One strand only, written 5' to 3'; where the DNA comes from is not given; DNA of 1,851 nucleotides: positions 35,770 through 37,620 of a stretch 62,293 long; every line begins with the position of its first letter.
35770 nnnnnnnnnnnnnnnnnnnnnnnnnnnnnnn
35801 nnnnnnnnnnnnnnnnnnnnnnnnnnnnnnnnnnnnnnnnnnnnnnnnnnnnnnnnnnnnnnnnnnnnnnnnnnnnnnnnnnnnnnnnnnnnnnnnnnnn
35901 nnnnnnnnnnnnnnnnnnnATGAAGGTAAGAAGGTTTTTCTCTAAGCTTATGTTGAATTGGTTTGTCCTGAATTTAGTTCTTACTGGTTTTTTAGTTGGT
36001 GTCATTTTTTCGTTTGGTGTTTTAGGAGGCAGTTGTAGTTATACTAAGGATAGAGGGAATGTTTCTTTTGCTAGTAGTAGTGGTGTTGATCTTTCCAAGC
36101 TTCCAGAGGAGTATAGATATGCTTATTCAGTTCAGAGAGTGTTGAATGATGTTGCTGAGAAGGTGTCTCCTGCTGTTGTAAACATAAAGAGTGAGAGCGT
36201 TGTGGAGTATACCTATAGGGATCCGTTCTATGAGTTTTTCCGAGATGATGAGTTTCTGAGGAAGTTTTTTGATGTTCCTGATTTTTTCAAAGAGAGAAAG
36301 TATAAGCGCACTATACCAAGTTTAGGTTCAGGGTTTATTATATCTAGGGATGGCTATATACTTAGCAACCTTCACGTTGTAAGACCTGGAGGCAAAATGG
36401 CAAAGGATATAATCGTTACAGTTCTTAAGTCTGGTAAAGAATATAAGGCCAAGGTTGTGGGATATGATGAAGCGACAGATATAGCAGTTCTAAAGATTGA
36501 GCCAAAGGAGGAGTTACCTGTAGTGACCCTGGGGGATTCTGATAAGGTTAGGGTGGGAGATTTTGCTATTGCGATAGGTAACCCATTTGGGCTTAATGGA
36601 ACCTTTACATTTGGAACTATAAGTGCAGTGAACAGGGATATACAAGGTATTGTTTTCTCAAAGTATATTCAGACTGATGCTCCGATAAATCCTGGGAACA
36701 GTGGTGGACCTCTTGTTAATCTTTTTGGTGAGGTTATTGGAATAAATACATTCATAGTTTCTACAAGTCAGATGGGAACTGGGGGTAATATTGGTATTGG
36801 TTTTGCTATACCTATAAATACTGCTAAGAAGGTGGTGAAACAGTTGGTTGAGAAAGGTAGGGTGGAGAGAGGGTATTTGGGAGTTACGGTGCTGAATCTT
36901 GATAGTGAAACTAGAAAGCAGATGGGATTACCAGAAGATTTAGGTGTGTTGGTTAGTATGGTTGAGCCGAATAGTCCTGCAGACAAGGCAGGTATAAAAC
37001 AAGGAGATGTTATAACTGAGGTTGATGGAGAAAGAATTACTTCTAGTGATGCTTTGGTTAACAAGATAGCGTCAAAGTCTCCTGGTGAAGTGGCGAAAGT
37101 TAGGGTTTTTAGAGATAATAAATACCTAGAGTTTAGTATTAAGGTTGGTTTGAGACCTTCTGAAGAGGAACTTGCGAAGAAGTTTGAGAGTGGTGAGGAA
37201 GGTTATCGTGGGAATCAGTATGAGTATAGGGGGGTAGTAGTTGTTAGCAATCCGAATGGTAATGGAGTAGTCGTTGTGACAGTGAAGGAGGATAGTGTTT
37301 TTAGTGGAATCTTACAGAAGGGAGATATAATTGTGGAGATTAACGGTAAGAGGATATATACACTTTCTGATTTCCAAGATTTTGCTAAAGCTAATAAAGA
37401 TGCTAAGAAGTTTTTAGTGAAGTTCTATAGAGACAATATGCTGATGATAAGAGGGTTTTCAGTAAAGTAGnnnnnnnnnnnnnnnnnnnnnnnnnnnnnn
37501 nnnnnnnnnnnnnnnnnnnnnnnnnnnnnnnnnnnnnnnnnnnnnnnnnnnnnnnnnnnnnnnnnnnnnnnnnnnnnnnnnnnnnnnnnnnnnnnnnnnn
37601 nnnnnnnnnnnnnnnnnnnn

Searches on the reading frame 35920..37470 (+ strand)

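Call 41: search_protein_families(library=pfam, proteins=[window:35920-37470:+])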
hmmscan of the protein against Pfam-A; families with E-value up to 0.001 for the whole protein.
window:35920-37470:+ (516 aa): 8 families
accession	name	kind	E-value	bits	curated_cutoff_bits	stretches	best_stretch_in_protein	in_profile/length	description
PF13365.12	Trypsin_2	-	3.8e-35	122.2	27.6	1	136-275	1-144/144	Trypsin-like peptidase domain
PF13180.12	PDZ_2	-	1.3e-28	99.5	27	2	318-409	1-80/80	PDZ domain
PF17820.7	PDZ_6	-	2.3e-20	72.5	27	2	345-391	2-47/54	PDZ domain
PF00089.32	Trypsin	-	9.6e-19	68.5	20.6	1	136-305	27-219/220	Trypsin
PF00595.29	PDZ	-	1.6e-16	60.9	23.2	2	314-392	6-76/81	PDZ domain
PF19805.5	DUF6288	-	5.6e-06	26.2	26.3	0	451-491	4-46/402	Family of unknown function (DUF6288)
PF14685.13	PDZ_Tricorn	-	2.5e-05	24.6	25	0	350-387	29-68/88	Tricorn protease PDZ domain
PF12812.13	PDZ_1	-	0.00078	19.9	28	0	449-494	32-77/78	PDZ-like domain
